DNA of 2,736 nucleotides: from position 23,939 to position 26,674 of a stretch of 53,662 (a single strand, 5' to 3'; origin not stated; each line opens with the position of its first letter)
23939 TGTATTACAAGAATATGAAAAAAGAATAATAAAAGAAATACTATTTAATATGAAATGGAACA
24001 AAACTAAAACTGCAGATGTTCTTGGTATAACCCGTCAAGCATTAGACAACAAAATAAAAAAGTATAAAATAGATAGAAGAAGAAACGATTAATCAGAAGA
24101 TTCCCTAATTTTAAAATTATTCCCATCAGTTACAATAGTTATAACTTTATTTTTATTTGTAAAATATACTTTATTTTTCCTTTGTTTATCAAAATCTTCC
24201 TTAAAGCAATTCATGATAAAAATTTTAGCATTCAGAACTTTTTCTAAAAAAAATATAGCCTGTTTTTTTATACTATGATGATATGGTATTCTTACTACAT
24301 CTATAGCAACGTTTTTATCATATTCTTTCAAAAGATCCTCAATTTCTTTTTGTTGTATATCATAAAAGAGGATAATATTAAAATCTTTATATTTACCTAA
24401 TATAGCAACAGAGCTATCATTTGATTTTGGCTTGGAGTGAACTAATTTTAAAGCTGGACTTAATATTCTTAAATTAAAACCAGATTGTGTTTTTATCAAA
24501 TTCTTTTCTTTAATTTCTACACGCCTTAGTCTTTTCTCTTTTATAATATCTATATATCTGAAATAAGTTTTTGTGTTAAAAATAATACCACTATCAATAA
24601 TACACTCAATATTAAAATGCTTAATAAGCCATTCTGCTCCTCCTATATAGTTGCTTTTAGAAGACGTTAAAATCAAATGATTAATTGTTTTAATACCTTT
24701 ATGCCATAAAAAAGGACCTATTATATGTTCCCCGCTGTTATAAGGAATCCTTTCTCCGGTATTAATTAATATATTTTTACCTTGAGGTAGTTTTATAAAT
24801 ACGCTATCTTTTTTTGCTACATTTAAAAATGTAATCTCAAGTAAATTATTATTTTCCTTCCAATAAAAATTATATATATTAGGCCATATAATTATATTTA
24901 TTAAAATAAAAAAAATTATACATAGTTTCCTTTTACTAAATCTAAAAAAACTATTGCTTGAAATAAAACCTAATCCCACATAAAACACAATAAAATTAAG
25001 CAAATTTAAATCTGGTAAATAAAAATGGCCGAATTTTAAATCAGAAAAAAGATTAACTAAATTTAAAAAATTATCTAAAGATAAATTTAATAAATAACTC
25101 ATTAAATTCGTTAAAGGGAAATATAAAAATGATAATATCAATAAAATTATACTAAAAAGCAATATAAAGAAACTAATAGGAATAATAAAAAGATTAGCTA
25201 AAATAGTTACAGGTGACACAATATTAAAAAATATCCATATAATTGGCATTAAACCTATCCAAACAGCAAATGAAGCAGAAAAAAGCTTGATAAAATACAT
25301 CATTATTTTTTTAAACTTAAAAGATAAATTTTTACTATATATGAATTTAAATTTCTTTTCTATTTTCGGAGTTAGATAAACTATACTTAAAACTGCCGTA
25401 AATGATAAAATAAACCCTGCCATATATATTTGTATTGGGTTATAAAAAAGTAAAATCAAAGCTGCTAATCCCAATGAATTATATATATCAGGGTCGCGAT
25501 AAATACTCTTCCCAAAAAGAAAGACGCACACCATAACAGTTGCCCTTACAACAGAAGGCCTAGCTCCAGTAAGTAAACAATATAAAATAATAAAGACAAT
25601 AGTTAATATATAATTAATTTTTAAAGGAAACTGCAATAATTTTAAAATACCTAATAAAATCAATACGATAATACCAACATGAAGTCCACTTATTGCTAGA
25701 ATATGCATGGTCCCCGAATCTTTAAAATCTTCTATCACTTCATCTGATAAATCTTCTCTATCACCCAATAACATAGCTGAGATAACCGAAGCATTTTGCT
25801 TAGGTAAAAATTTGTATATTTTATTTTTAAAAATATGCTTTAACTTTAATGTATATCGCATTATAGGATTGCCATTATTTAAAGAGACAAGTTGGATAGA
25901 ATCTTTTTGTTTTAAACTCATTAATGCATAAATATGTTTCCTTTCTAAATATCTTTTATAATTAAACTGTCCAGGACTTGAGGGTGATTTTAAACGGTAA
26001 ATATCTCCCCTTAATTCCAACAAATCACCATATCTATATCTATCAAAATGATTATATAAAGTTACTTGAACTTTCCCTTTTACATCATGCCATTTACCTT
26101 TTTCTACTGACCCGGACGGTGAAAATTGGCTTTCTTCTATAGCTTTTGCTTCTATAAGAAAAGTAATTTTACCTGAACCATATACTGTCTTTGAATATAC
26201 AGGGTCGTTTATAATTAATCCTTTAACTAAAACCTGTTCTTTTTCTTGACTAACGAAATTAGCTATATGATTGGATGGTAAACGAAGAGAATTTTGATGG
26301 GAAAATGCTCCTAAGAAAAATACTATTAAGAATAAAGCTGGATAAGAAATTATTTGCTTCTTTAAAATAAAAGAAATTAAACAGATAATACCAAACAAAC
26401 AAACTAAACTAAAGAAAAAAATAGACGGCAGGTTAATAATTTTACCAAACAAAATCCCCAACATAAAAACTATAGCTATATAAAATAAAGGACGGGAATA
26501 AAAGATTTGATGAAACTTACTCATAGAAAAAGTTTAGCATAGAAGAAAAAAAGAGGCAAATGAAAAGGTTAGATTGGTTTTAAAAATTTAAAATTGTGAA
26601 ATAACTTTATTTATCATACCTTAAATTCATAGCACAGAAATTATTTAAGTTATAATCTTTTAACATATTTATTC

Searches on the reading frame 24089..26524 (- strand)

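Call 14: search_protein_families(library=pfam, proteins=[window:24089-26524:-], max_evalue=0.00001)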
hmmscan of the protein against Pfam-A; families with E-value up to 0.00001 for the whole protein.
window:24089-26524:- (811 aa): 2 families
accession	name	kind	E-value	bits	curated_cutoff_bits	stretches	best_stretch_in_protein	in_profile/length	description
PF03772.21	Competence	-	3.5e-61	207.4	23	1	251-521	1-263/270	Competence protein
PF13567.11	DUF4131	-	2.7e-29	102.4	31.6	1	32-208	3-163/165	Domain of unknown function (DUF4131)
